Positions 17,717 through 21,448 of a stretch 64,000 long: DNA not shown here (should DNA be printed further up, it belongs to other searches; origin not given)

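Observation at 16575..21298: Co-directional trio of paralogous multi-zinc-ribbon genes linking a surface BNR-type protein to a polycationic-tailed protein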

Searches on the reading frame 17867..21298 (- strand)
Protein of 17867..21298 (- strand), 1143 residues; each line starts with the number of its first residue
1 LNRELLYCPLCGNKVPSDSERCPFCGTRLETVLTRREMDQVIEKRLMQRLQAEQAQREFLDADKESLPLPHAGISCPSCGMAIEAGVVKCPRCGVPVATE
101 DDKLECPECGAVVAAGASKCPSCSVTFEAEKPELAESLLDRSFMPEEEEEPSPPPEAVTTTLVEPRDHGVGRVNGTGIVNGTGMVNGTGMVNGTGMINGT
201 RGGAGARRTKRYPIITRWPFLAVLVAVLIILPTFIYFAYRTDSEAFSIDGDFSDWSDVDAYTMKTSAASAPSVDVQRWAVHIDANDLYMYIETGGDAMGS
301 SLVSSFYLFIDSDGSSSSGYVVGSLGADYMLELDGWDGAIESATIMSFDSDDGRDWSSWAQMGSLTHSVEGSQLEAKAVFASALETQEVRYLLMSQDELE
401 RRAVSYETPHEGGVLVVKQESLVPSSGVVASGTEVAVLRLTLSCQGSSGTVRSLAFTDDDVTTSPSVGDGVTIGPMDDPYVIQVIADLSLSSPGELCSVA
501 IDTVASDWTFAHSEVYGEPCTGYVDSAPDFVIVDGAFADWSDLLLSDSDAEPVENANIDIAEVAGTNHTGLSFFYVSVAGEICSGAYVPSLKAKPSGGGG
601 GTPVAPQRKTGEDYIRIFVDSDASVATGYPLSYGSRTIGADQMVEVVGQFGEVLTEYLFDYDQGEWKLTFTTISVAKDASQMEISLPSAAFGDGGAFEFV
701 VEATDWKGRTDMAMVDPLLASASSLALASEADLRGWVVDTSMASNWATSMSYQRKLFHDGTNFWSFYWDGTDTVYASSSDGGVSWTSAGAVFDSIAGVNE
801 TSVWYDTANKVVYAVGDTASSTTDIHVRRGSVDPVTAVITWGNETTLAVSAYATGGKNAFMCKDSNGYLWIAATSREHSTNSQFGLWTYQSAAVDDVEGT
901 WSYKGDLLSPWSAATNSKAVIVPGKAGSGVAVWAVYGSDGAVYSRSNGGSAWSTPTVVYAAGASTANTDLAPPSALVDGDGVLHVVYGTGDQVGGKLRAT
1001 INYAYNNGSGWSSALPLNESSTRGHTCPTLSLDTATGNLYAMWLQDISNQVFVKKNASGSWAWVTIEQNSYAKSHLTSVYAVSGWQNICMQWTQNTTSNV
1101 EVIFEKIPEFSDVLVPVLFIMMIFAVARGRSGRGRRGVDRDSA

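Call 3: search_protein_families(library=pfam, proteins=[window:17867-21298:-], max_evalue=1)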
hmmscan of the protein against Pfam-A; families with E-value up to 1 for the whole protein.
window:17867-21298:- (1143 aa): 19 families
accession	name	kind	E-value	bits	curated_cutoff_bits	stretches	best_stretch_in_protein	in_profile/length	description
PF13248.11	Zn_ribbon_3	-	1.8e-11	43.5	27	3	104-123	3-22/26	zinc-ribbon domain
PF13240.11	Zn_Ribbon_1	-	4.3e-11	42.7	25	3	7-29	1-23/23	zinc-ribbon domain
PF12773.13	DZR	-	1.9e-09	37.9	27.3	2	76-123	1-44/45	Double zinc ribbon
PF10571.15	UPF0547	-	2.2e-06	28.1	29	2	8-26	3-21/26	Uncharacterised protein family UPF0547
PF17032.10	Zn_ribbon_15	-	0.00014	23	28.9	2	5-26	52-73/73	zinc-ribbon family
PF24460.1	DUF7575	-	0.0008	19.2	28.5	1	8-30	6-28/28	Domain of unknown function (DUF7575)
PF01155.25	HypA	-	0.013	15.9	28.9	0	6-38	71-105/112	Hydrogenase/urease nickel incorporation, metallochaperone, hypA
PF18912.6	DZR_2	-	0.013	15.8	27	1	8-31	10-33/56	Double zinc ribbon domain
PF22747.2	Zn_ribbon_DUF2089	-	0.031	14.8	27.6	0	76-97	1-22/32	DUF2089 zinc ribbon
PF18564.7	Glyco_hydro_5_C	-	0.033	15.1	22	1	655-707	12-62/87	Glycoside hydrolase family 5 C-terminal domain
PF07191.17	Zn_ribbon_6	-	0.037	14.5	25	1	89-128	2-40/67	Double zinc ribbon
PF23455.1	DUF7129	-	0.066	13.4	30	1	99-124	7-34/45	Domain of unknown function (DUF7129)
PF08271.17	Zn_Ribbon_TF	-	0.085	12.9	29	1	89-113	2-29/43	TFIIB zinc-binding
PF14446.12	Prok-RING_1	-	0.086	13.2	29.1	2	73-96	4-29/54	Prokaryotic RING finger family 1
PF10005.14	Zn_ribbon_DZR_6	-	0.34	12.1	23.4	0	7-46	3-42/93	zinc-ribbon domain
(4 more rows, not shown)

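Call 4: search_protein_families(library=ncbifam, proteins=[window:17867-21298:-], max_evalue=1)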
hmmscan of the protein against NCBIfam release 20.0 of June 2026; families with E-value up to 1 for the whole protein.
window:17867-21298:- (1143 aa): 11 families
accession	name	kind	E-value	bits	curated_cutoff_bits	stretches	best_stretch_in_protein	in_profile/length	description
TIGR04145.2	Firmicu_CTERM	equivalog_domain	5.2e-06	26.5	50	1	247-294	2-46/191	Firmicu-CTERM sorting domain-containing protein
NF049953.1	ribbon_DG_selen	exception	4.7e-05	23.4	130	3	3-40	3-40/172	zinc ribbon-containing (seleno)protein DG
NF033497.1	rubre_like_arch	subfamily_domain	0.0058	16.3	32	1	105-126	2-25/34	rubrerythrin-like domain-containing protein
NF051898.1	MBSP1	equivalog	0.0077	15.8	320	1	96-125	43-72/289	biosurfactant protein 1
NF053815.1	teico_TcaA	equivalog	0.029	13.2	550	0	7-38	3-34/463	membrane-associated protein TcaA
NF011149.0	PRK14559.1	equivalog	0.053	12.2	374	0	75-126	3-50/642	serine/threonine phosphatase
NF001645.0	PRK00420.1-2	equivalog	0.28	11.2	162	0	89-110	26-47/106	hypothetical protein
NF011302.0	PRK14714.1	equivalog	0.6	7.5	1791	1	62-129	669-734/1350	DNA-directed DNA polymerase II large subunit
NF034126.3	PRK09521.1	equivalog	0.76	9.6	90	1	85-112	140-169/180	exosome complex RNA-binding protein Csl4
NF009030.0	PRK12366.1-1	equivalog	0.79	8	1147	0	88-113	679-704/796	replication factor A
TIGR01206.1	lysW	equivalog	0.86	9.5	53.2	0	119-137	4-22/54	lysine biosynthesis protein LysW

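Call 9: find_homologous_proteins(query=window:17867-21298:-)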
Query window:17867-21298:- (1143 aa): 221 proteins with E <= 0.001 among 8000 candidates; the best 120 are listed.
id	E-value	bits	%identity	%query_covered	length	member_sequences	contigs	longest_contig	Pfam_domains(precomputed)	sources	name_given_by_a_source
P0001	0.0e+0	1754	65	99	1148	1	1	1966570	PF13240.12,PF12773.14,PF10571.16,PF13248.12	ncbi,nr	ncbi:MAG: zinc ribbon domain-containing protein [Methanobacteriota archaeon]|nr:MAG: zinc ribbon dom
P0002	0.0e+0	1440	56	100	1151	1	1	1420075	PF13240.12,PF12773.14,PF13248.12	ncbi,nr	ncbi:MAG: zinc ribbon domain-containing protein [Methanobacteriota archaeon]|nr:MAG: zinc ribbon dom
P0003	0.0e+0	1322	53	100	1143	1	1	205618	PF13240.12,PF12773.14,PF13248.12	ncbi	-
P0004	0.0e+0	1306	52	100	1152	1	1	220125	PF13240.12,PF12773.14,PF13248.12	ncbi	-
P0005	0.0e+0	1304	51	100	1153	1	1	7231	PF13240.12,PF12773.14,PF24460.2,PF13248.12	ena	-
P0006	0.0e+0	1073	45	99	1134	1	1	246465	PF13240.12,PF12773.14,PF13248.12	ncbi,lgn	-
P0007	0.0e+0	1064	44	99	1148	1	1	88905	PF13240.12,PF12773.14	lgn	-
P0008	0.0e+0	1055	43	99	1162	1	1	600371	PF13240.12,PF12773.14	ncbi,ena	-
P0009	0.0e+0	1048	43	99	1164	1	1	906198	PF13240.12,PF12773.14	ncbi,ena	-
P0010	0.0e+0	1031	43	99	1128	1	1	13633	PF13240.12,PF12773.14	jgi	jgi:hypothetical protein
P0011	1.9e-294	998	43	99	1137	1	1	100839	PF13240.12,PF12773.14,PF24460.2,PF13248.12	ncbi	-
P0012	2.7e-294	997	43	99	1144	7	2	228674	PF13240.12,PF12773.14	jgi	-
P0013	4.4e-294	997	44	97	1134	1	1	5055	PF13240.12,PF12773.14,PF13248.12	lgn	-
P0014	4.8e-293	993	43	97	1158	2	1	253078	PF12773.14,PF13248.12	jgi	-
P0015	4.4e-291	987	42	99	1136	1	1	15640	PF13240.12,PF12773.14,PF13248.12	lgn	-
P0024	6.2e-282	956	41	99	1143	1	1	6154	PF18912.7,PF13240.12,PF12773.14,PF13248.12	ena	-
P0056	4.7e-260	884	40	94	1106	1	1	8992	-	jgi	jgi:hypothetical protein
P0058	1.3e-258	879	41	96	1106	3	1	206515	PF12773.14,PF13248.12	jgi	jgi:hypothetical protein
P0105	7.3e-227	774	40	86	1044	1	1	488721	-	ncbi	ncbi:MAG: hypothetical protein AB1793_02255 [Candidatus Thermoplasmatota archaeon]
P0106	1.4e-226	773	36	98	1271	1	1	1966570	PF18912.7,PF12773.14,PF13248.12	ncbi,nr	ncbi:MAG: hypothetical protein JSV90_04305 [Methanobacteriota archaeon]|nr:MAG: hypothetical protein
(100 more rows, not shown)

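Call 10: find_encoding_contigs(protein=P0001, flank=8000, max_places=2)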
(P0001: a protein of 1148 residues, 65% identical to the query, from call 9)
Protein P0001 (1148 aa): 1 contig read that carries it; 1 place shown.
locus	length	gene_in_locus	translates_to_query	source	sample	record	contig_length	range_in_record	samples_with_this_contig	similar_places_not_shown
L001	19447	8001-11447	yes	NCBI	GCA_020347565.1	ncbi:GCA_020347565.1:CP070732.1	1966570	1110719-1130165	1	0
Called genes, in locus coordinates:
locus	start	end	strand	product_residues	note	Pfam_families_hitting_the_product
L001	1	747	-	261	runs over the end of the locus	PF13566:DUF4130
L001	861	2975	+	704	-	PF13432:TPR_16 (weak), PF13414:TPR_11 (weak), PF14559:TPR_19 (weak), PF00515:TPR_1 (weak), PF07719:TPR_2 (weak), PF13424:TPR_12, PF13432:TPR_16, PF13414:TPR_11, +23 more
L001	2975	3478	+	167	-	PF01472:PUA, PF26292:PUA_elF2D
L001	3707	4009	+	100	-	PF04472:SepF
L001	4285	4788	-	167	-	PF13481:AAA_25, PF03796:DnaB_C (weak), PF06745:ATPase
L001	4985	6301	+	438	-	PF01966:HD, PF19276:HD_assoc_2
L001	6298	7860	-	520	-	PF01139:RtcB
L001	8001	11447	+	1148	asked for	PF10571:UPF0547 (faint), PF13240:Zn_Ribbon_1 (faint), PF13248:Zn_ribbon_3 (faint), PF12773:DZR (weak)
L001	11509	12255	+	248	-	-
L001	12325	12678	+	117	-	PF09723:Zn_ribbon_8 (faint), PF13717:Zn_ribbon_4 (faint), PF18912:DZR_2 (faint), PF13248:Zn_ribbon_3 (faint), PF26788:DUF8260 (faint), PF13240:Zn_Ribbon_1 (faint), PF12773:DZR, PF10571:UPF0547 (weak)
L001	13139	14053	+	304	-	PF02729:OTCace_N, PF00185:OTCace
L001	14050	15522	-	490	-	PF21763:DHH_CID, PF02272:DHHA1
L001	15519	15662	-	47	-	-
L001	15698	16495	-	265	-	PF13482:RNase_H_2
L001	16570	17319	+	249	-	PF00149:Metallophos (weak)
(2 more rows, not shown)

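Call 11: find_encoding_contigs(protein=P0009, flank=8000, max_places=2)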
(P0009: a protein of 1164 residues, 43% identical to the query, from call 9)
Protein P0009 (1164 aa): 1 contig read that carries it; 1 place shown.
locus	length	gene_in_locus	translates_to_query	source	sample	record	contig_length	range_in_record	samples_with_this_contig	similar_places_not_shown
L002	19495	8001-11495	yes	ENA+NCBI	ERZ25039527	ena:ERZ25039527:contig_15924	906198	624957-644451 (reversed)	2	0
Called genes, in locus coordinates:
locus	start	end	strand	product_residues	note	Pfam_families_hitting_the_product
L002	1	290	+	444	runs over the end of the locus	PF01590:GAF (weak), PF13185:GAF_2 (faint), PF02518:HATPase_c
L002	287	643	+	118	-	PF00072:Response_reg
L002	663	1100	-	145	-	-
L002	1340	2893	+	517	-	PF13414:TPR_11, PF00515:TPR_1 (weak), PF07719:TPR_2 (weak), PF00515:TPR_1 (weak), PF13414:TPR_11 (weak), PF00515:TPR_1 (weak), PF07719:TPR_2 (weak), PF13414:TPR_11 (weak), +17 more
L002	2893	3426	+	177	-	PF01472:PUA, PF26292:PUA_elF2D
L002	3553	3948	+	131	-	PF04472:SepF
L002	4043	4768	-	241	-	PF13481:AAA_25, PF03796:DnaB_C (weak), PF06745:ATPase, PF23442:DUF7125 (faint)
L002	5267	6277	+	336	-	PF19276:HD_assoc_2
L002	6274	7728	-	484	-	PF01139:RtcB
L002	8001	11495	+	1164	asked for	PF12773:DZR (faint), PF13240:Zn_Ribbon_1 (faint)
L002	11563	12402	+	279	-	PF13248:Zn_ribbon_3 (faint), PF12773:DZR (weak)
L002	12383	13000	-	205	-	-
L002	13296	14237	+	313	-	PF02729:OTCace_N, PF00185:OTCace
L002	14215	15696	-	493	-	PF21763:DHH_CID, PF02272:DHHA1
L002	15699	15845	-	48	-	-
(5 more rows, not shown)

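Call 12: find_encoding_contigs(protein=P0106, flank=8000, max_places=2)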
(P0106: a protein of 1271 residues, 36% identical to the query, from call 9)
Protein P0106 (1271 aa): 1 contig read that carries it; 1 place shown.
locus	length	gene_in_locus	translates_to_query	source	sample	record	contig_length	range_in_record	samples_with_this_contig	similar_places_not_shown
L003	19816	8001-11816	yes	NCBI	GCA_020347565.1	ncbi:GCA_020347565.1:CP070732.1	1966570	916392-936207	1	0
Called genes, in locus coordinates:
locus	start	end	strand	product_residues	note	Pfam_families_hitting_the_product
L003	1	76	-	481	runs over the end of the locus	PF07690:MFS_1, PF00083:Sugar_tr, PF07690:MFS_1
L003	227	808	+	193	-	PF04967:HTH_10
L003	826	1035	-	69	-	PF20097:DUF6487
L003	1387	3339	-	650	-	PF00496:SBP_bac_5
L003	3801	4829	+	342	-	PF12802:MarR_2 (faint), PF12837:Fer4_6 (faint), PF12838:Fer4_7 (weak), PF13187:Fer4_9 (weak), PF14697:Fer4_21, PF00037:Fer4 (weak)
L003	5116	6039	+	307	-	-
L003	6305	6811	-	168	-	-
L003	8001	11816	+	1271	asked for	PF18912:DZR_2 (faint), PF12773:DZR (weak), PF13248:Zn_ribbon_3 (weak)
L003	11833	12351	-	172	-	PF00694:Aconitase_C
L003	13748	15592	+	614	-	PF01855:POR_N, PF02775:TPP_enzyme_C, PF12797:Fer4_2 (faint), PF00037:Fer4, PF12837:Fer4_6 (weak)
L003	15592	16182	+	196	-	PF01558:POR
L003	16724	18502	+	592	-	-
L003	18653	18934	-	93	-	PF04229:GrpB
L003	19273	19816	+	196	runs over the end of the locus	PF01022:HTH_5, PF12840:HTH_20, PF13384:HTH_23 (weak), PF13412:HTH_24 (faint), PF01978:TrmB (weak), PF08279:HTH_11 (faint), PF21476:PF0610-like_N (weak)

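Call 13: find_encoding_contigs(protein=P0105, flank=8000, max_places=2)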
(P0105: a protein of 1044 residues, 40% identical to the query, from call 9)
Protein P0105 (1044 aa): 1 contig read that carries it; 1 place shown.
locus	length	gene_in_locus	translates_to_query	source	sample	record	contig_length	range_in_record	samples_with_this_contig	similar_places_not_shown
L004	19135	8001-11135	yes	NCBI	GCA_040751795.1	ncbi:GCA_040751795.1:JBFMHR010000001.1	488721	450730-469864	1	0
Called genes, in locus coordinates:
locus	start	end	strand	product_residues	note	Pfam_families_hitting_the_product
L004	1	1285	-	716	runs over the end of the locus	PF04389:Peptidase_M28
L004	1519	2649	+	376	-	-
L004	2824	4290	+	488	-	PF06253:MTTB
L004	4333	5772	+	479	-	PF06253:MTTB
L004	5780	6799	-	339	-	PF19641:DUF6144 (weak)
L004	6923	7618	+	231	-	PF13240:Zn_Ribbon_1 (weak), PF04525:LOR (faint)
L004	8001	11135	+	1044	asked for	-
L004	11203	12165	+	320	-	-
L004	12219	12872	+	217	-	PF06197:DUF998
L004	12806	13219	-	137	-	PF03013:Pyr_excise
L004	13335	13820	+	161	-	-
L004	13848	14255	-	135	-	-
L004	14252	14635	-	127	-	-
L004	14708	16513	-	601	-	-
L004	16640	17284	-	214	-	PF12773:DZR, PF13240:Zn_Ribbon_1 (weak), PF24463:DUF7577 (weak), PF13248:Zn_ribbon_3 (weak)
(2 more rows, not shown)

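Call 16: find_related_loci(query=window:17867-21298:-, collection=genome_contigs, flank=10000)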
Query window:17867-21298:- (1143 aa) in genome_contigs; peptide patterns used: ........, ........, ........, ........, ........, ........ (x = any residue, [..] = any of these).
33 stretches matched a pattern; 9 encode a relative of the query (tblastn E <= 1e-3); 9 distinct loci.
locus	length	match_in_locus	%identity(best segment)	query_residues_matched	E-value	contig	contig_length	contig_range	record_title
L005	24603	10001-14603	57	1-1136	0e+0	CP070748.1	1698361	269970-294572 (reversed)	MAG: Methanobacteriota archaeon isolate bin352 chromosome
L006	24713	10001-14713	56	1-1139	0e+0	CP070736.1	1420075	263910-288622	MAG: Methanobacteriota archaeon isolate bin4 chromosome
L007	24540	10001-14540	65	1-1136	0e+0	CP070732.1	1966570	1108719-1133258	MAG: Methanobacteriota archaeon isolate bin41 chromosome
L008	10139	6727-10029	41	6-1110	0e+0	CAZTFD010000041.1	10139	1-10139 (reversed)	MAG TPA_asm: uncultured Thermoplasmata archaeon isolate binchicken_co364_9 genome assembly, contig: NODE_10324_length_10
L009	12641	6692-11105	40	8-1126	0e+0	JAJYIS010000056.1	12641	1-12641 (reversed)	MAG: Thermoplasmata archaeon isolate DBS2-1.bin12 NODE_9320_length_12641_cov_1.299984, whole genome shotgun sequence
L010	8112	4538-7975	39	3-1123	0e+0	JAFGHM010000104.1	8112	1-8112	MAG: Thermoplasmatota archaeon isolate Zod_Metabat.1462 k87_9805957, whole genome shotgun sequence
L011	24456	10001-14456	42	6-1136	0e+0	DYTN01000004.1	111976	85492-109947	MAG TPA_asm: Methanobacteriota archaeon isolate DR5_60_8 Afr_mines_DR5_16_length_111976_cov_3_388926, whole genome shotg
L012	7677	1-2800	45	68-1136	4e-140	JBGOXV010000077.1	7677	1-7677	MAG: Thermoplasmata archaeon isolate OBJ_0618_130150_59 k141_2254250_length_7677_cov_16.0663, whole genome shotgun seque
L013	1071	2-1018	48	673-1012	4e-94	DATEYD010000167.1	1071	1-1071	MAG TPA_asm: Candidatus Paceibacterota bacterium isolate SMAG_U8436 k141_976624, whole genome shotgun sequence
